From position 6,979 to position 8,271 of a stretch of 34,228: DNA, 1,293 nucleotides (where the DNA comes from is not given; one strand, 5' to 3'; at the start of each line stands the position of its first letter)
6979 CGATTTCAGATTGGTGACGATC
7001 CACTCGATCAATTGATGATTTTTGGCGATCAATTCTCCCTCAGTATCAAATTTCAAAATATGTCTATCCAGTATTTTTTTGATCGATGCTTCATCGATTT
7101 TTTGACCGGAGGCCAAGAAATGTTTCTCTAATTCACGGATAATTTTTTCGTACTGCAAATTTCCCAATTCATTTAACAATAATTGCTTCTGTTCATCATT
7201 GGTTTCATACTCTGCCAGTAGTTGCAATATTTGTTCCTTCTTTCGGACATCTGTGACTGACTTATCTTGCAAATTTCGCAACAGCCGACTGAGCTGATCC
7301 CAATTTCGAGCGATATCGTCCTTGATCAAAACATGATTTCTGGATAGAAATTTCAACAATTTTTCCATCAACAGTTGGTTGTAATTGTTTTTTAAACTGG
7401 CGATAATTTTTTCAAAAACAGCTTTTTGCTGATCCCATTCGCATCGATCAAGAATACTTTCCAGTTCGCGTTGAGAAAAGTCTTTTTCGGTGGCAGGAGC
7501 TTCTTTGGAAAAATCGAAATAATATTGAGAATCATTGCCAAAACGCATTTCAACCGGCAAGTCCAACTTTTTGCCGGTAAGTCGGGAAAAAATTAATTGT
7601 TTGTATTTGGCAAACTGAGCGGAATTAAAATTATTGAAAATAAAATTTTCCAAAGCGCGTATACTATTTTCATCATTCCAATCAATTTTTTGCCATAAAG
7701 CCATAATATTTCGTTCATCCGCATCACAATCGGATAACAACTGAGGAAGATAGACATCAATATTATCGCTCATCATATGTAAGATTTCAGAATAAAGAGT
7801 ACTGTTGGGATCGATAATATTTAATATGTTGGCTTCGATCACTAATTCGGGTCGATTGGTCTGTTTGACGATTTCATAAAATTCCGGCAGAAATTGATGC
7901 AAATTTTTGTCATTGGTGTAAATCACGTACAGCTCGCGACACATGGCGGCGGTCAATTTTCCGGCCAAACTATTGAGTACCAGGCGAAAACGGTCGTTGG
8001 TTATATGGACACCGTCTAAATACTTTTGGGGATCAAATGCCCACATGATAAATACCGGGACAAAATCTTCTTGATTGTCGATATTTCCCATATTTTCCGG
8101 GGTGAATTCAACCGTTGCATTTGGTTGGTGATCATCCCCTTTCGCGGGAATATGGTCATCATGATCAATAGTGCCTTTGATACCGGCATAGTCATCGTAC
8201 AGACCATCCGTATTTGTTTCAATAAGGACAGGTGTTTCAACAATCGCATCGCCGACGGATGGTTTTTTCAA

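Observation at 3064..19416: Pair of giant paralogous cytoplasmic-looking proteins flanking uvrB, with no family I can name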

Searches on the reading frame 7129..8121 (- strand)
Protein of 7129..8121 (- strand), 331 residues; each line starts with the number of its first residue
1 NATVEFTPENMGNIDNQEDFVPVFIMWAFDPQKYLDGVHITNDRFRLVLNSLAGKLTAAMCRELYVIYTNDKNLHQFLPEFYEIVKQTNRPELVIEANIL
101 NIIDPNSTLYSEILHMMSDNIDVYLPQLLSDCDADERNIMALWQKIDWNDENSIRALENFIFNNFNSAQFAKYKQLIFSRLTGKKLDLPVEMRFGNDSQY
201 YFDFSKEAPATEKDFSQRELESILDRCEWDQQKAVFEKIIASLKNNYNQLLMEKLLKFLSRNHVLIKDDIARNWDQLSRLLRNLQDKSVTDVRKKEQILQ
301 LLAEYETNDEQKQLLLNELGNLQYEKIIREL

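Call 71: search_solved_structures(query=A7, max_evalue=10)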
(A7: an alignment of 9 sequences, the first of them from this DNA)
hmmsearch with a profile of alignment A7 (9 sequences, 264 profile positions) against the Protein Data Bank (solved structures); distinct sequences matched with E-value up to 10: 16.
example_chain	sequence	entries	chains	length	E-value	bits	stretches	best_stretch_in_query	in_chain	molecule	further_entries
1cdn_A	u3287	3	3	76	0.0075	18.9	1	182-237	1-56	CALBINDIN D9K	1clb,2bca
1boc_A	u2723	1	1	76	0.015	17.9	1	182-237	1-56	CALBINDIN D9K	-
1b1g_A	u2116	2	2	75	0.016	17.8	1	186-237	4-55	PROTEIN (CALBINDIN D9K) | CALBINDIN D9K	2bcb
1ht9_A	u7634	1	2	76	0.018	17.7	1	182-237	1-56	CALBINDIN D9K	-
4icb_A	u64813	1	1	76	0.02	17.5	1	182-237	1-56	CALBINDIN D9K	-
1d1o_A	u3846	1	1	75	0.021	17.4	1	186-240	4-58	CALBINDIN D9K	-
1cb1_A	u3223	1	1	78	0.023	17.3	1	186-235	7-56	CALBINDIN D9K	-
1n65_A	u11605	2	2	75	0.03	16.9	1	186-237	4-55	Vitamin D-dependent calcium-binding protein, intestinal | Protein S100-G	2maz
1kqv_A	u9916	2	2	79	0.033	16.8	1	186-237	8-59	VITAMIN D-DEPENDENT CALCIUM-BINDING PROTEIN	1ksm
1ig5_A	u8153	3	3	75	0.042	16.5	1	186-237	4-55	VITAMIN D-DEPENDENT CALCIUM-BINDING PROTEIN, INTESTINAL | CALCIUM-BINDING PROTEIN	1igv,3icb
6zfe_A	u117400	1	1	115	0.074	15.6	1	183-245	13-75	Protein S100-A9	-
6zdy_A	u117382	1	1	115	0.079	15.6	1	183-245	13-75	Protein S100-A9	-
1kcy_A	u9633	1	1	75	0.11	15.1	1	186-237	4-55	calbindin D9k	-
3lbx_B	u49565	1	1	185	0.17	14.5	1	65-146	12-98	Spectrin beta chain, erythrocyte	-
4n6v_2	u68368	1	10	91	0.18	14.3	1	123-174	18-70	Cystatin-B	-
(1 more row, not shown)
